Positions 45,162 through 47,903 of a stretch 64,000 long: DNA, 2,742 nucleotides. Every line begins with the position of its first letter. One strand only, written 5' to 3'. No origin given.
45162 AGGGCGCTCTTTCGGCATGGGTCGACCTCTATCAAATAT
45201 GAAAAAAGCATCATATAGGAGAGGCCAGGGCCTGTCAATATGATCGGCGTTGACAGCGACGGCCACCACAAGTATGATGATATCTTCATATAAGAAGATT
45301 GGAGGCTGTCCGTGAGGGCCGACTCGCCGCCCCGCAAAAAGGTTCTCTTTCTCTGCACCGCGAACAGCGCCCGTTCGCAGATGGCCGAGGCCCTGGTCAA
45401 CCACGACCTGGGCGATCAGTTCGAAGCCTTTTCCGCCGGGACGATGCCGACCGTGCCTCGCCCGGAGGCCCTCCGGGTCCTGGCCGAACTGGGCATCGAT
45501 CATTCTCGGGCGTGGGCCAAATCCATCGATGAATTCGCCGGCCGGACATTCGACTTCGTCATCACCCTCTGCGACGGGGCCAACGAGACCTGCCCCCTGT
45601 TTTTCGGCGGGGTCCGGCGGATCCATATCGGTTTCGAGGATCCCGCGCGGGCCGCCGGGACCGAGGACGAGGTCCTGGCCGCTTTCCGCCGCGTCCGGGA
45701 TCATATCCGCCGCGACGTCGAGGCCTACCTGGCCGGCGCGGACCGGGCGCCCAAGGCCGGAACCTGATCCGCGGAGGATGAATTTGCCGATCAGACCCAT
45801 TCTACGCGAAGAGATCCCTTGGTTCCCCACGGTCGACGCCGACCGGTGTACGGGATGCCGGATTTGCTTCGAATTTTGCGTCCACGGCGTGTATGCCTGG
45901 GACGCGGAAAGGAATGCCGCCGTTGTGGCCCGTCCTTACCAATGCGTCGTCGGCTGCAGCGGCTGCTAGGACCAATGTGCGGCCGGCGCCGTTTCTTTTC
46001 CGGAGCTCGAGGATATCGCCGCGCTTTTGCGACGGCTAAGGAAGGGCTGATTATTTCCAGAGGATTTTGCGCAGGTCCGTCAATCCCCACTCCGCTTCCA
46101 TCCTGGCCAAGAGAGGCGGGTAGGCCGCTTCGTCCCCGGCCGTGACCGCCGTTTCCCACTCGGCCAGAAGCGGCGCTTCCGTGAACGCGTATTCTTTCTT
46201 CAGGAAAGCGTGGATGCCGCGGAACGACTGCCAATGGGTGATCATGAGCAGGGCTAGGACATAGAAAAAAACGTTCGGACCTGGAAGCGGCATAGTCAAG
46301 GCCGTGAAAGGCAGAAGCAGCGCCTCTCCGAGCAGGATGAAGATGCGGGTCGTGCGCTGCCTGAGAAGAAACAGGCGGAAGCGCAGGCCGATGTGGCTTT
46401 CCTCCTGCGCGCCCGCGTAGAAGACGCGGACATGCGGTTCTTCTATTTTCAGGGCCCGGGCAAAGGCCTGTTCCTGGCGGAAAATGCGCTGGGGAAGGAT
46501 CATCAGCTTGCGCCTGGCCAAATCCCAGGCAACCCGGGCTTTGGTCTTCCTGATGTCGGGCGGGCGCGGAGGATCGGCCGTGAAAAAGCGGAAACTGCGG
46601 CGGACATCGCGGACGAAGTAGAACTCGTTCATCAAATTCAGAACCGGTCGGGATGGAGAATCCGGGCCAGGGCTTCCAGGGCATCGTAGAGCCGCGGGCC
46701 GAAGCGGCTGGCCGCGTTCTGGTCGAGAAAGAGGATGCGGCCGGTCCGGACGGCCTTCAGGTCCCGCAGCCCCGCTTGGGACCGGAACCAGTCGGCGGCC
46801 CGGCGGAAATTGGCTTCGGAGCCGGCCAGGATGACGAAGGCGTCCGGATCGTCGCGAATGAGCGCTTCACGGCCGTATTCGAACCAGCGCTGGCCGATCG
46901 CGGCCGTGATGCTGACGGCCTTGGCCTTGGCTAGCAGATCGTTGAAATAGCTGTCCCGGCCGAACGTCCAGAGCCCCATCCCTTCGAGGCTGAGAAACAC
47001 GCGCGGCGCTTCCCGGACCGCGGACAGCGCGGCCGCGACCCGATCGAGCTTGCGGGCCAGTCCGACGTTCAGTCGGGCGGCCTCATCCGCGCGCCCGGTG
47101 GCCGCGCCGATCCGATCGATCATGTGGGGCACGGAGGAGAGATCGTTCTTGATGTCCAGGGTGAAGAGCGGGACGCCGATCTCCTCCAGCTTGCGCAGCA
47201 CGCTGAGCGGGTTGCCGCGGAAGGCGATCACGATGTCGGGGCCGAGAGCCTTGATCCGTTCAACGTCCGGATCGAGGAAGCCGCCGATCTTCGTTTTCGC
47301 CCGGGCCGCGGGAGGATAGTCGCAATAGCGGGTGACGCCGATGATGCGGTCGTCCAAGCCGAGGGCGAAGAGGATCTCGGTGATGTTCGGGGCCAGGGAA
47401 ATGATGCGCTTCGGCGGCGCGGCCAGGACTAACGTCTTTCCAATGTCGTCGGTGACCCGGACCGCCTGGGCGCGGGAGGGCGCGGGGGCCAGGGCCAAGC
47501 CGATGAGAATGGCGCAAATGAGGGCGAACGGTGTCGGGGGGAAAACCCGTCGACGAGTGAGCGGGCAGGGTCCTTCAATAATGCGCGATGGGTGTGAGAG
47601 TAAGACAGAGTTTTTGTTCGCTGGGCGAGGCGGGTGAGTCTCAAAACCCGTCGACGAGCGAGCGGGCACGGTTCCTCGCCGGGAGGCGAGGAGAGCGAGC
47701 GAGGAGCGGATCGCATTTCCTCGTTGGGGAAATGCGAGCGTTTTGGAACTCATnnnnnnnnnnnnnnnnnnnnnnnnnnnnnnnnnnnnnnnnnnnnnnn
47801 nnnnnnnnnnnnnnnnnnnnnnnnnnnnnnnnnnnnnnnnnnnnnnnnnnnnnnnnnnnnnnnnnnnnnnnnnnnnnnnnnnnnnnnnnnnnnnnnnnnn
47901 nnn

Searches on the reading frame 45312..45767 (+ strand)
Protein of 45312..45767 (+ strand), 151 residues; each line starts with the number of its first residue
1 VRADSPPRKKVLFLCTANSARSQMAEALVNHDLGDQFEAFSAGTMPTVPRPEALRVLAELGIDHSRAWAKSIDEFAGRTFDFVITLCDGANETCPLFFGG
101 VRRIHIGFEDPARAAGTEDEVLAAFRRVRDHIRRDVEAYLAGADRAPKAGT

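Call 34: search_protein_families(library=pfam, proteins=[window:45312-45767:+], max_evalue=0.00001)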
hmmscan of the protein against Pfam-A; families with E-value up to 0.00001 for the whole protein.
window:45312-45767:+ (151 aa): 1 family
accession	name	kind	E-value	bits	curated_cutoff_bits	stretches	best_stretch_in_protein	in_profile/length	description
PF01451.26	LMWPc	-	1.1e-17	65.1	23.2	1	11-139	1-143/144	Low molecular weight phosphotyrosine protein phosphatase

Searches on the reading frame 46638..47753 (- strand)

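Call 34: search_protein_families(library=pfam, proteins=[window:46638-47753:-], max_evalue=0.00001)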
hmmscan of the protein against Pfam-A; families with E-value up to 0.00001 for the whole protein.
window:46638-47753:- (371 aa): 1 family
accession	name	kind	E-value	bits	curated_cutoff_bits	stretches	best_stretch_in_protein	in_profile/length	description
PF01497.23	Peripla_BP_2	-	2.1e-30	106.3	27.5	1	117-346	1-234/235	Periplasmic binding protein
